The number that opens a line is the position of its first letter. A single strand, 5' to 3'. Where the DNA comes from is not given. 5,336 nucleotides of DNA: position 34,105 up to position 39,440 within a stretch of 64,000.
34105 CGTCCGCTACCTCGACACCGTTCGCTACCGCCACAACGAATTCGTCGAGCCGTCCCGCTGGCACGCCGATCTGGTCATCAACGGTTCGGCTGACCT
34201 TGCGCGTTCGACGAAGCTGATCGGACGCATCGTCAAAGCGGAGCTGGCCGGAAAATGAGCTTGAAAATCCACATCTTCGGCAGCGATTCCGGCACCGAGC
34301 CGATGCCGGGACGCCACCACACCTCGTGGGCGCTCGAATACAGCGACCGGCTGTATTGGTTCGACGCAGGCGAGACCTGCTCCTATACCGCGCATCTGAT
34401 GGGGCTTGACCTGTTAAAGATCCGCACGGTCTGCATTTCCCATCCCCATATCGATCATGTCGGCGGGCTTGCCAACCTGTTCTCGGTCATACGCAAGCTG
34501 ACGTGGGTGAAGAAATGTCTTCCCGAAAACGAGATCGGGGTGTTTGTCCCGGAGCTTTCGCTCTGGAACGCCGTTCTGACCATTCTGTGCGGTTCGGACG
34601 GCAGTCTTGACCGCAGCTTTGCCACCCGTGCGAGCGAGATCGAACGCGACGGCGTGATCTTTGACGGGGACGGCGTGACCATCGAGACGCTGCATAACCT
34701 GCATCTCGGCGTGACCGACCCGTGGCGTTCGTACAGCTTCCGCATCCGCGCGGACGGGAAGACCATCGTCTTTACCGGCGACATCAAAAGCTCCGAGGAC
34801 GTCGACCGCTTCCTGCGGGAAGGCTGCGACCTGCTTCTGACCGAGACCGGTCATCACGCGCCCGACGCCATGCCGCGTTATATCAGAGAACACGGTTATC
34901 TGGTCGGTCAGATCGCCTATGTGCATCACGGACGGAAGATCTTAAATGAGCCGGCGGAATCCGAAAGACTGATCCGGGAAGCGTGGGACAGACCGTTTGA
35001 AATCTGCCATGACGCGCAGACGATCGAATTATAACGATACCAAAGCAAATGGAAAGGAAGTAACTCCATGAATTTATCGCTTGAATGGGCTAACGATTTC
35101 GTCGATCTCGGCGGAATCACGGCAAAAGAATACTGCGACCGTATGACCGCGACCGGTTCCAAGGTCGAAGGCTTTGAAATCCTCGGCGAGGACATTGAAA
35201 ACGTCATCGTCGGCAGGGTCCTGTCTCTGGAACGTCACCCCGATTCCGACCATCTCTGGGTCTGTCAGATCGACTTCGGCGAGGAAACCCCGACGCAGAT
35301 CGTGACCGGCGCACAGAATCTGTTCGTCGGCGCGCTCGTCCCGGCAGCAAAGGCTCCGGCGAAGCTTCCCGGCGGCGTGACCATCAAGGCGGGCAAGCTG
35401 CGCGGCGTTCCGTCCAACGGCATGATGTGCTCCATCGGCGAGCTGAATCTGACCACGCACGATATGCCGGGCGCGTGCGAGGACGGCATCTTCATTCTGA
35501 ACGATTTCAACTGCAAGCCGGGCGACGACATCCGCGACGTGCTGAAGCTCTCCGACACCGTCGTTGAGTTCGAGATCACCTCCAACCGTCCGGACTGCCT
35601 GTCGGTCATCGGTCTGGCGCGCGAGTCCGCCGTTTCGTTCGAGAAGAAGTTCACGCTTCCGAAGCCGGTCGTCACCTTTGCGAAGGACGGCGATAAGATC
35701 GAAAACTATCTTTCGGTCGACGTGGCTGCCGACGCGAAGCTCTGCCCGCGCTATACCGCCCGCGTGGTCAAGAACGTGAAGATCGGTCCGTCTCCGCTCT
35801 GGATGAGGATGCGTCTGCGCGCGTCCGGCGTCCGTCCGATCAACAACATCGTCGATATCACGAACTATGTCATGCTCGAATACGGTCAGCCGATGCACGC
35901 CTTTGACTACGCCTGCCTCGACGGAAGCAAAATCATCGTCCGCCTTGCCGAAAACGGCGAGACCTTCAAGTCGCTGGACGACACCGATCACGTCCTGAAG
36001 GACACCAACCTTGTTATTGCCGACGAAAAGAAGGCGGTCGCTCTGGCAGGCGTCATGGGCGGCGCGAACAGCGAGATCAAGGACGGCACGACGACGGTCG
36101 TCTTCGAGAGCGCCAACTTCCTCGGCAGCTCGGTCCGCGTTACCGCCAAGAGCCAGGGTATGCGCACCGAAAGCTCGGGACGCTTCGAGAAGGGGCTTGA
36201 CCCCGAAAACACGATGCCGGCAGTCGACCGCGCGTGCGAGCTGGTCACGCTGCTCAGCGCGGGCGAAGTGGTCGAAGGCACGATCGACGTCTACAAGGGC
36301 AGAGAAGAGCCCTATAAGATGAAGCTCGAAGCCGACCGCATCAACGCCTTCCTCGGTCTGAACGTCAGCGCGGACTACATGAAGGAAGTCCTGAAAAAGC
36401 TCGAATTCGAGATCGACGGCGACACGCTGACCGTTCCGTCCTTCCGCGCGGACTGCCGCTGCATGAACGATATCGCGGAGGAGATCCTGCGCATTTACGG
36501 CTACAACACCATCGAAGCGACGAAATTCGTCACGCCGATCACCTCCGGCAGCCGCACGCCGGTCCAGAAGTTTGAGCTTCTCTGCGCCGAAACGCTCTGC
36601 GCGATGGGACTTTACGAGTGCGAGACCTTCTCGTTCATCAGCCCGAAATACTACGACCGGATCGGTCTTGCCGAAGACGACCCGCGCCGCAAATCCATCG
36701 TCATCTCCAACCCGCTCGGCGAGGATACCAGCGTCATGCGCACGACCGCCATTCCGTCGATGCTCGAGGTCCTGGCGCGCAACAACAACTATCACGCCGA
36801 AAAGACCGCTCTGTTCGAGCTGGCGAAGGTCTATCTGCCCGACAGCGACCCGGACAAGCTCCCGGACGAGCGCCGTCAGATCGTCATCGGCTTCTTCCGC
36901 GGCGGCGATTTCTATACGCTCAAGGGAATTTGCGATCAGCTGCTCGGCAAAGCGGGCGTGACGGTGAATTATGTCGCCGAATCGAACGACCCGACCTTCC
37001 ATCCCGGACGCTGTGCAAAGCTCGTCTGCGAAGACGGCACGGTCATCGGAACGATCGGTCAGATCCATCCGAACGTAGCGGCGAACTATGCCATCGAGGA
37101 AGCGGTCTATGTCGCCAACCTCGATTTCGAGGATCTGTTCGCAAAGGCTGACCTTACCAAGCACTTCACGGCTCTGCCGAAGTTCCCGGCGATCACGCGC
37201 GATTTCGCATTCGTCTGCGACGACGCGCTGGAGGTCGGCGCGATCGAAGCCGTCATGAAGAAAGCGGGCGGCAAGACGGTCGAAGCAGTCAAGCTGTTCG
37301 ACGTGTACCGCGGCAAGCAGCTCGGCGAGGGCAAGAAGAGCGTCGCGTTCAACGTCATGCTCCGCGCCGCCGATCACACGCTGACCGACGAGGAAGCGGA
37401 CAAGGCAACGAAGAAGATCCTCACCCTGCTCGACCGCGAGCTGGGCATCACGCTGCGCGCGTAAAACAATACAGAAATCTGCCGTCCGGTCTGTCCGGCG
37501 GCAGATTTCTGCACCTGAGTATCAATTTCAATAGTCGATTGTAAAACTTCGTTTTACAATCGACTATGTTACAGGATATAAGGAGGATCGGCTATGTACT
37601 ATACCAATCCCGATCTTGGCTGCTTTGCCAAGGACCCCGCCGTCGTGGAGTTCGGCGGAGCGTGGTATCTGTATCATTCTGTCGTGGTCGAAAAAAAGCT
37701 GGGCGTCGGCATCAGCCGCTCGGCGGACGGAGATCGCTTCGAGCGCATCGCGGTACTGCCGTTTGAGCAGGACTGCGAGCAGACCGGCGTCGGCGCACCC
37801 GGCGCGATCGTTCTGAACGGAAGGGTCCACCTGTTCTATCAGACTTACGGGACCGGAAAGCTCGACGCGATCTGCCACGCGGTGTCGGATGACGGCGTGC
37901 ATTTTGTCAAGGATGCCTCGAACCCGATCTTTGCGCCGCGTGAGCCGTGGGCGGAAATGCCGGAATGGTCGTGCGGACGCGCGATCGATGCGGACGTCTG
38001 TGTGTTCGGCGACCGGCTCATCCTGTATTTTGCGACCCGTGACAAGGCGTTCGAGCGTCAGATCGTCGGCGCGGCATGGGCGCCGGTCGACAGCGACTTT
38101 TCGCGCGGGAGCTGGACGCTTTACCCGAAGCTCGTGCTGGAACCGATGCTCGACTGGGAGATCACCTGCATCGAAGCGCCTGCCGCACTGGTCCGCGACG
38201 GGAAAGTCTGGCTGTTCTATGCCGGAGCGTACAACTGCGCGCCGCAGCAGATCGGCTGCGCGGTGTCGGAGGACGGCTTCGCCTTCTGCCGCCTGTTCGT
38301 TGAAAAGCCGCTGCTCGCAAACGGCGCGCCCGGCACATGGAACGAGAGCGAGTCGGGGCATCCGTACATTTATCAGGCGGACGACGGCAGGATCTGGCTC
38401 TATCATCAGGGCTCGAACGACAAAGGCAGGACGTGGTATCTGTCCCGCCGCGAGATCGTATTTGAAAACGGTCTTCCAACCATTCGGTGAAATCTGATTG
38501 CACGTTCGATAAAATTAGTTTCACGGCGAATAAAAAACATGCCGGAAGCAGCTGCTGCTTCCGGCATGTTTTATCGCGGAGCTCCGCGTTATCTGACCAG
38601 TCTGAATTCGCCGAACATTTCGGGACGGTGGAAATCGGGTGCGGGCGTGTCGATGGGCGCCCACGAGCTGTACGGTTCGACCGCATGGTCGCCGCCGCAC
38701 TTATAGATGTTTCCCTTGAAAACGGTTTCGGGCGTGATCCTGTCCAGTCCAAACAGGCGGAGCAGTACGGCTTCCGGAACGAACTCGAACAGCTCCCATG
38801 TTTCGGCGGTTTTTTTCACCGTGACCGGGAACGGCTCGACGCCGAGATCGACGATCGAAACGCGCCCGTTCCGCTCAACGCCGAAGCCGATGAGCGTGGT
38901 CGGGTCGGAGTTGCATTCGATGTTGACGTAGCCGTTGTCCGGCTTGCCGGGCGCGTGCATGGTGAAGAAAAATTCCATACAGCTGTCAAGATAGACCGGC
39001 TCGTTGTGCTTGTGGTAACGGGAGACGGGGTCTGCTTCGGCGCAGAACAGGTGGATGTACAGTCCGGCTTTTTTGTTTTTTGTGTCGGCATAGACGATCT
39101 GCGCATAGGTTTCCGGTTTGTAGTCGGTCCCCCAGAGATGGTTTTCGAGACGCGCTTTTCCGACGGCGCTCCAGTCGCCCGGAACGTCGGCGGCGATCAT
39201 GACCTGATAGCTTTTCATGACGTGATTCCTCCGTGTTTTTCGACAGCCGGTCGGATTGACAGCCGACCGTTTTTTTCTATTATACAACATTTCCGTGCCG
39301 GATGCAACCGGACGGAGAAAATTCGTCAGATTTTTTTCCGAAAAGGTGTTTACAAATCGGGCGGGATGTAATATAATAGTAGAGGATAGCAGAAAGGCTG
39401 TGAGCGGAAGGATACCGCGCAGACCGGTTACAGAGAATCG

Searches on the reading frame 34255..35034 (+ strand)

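Call 58: search_protein_families(library=pfam, proteins=[window:34255-35034:+], max_evalue=0.0001)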
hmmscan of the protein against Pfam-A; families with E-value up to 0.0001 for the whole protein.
window:34255-35034:+ (259 aa): 2 families
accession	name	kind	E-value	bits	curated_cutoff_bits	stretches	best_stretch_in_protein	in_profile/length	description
PF00753.33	Lactamase_B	-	3.2e-12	47.2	22.7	1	20-188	4-161/196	Metallo-beta-lactamase superfamily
PF12706.13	Lactamase_B_2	-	4.4e-10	39.9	27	1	52-207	27-173/200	Beta-lactamase superfamily domain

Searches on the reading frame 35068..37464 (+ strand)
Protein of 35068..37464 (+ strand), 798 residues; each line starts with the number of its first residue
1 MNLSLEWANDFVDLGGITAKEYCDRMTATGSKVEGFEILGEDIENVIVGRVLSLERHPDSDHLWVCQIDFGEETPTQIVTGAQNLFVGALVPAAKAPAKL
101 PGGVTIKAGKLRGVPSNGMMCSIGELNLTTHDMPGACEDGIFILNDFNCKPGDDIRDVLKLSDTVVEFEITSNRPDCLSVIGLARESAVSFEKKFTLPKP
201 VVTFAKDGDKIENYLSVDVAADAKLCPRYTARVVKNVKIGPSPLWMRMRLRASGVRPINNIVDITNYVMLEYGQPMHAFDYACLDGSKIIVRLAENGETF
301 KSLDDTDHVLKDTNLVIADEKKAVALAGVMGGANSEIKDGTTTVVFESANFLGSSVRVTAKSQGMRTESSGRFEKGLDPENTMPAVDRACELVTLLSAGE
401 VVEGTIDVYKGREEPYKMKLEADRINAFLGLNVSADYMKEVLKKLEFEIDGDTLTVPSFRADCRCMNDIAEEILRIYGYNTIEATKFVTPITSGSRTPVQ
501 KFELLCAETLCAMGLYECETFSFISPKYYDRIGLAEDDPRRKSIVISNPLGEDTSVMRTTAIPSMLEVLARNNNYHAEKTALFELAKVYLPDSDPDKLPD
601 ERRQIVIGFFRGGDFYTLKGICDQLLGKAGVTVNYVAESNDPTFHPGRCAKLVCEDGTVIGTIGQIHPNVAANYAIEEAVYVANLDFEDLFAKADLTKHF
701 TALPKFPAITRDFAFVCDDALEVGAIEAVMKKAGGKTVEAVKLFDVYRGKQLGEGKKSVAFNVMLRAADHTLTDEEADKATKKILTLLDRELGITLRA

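Call 58: search_protein_families(library=pfam, proteins=[window:35068-37464:+], max_evalue=0.0001)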
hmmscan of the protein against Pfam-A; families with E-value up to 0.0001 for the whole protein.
window:35068-37464:+ (798 aa): 5 families
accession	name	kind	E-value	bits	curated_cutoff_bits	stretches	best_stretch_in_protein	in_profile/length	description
PF03483.22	B3_4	-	7.3e-69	231.3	29.3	1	226-394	2-170/174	B3/4 domain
PF17759.6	tRNA_synthFbeta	-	1.4e-58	198.3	22.4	1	482-687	1-214/214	Phenylalanyl tRNA synthetase beta chain CLM domain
PF03147.19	FDX-ACB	-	6.3e-30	103.9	31.1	1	704-797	1-94/94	Ferredoxin-fold anticodon binding domain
PF03484.21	B5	-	1.6e-17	63.9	28.6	1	418-479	1-67/67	tRNA synthetase B5 domain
PF01588.26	tRNA_bind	-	1.4e-16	60.8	27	1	46-126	1-77/96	Putative tRNA binding domain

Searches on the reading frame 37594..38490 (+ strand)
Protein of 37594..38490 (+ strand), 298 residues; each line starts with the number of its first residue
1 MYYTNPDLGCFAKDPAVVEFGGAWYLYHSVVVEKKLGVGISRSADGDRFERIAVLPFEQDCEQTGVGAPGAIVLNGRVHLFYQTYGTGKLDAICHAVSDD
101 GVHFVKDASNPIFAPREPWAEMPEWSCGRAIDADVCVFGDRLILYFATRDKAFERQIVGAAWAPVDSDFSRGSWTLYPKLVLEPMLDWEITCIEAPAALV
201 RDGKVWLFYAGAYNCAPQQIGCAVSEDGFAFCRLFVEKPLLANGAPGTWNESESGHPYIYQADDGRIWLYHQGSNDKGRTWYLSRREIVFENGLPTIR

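Call 58: search_protein_families(library=pfam, proteins=[window:37594-38490:+], max_evalue=0.0001)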
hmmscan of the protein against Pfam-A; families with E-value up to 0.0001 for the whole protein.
window:37594-38490:+ (298 aa): 1 family
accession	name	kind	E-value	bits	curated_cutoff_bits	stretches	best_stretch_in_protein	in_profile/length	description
PF04616.20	Glyco_hydro_43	-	1.1e-11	45.1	32.2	1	3-286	1-273/288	Glycosyl hydrolases family 43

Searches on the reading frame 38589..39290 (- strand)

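Call 58: search_protein_families(library=pfam, proteins=[window:38589-39290:-], max_evalue=0.0001)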
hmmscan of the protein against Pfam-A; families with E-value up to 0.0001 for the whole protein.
window:38589-39290:- (233 aa): 1 family
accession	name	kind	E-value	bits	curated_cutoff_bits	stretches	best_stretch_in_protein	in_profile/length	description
PF16011.10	CBM9_2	-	5e-26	92.1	25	1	50-230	19-198/199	Carbohydrate-binding family 9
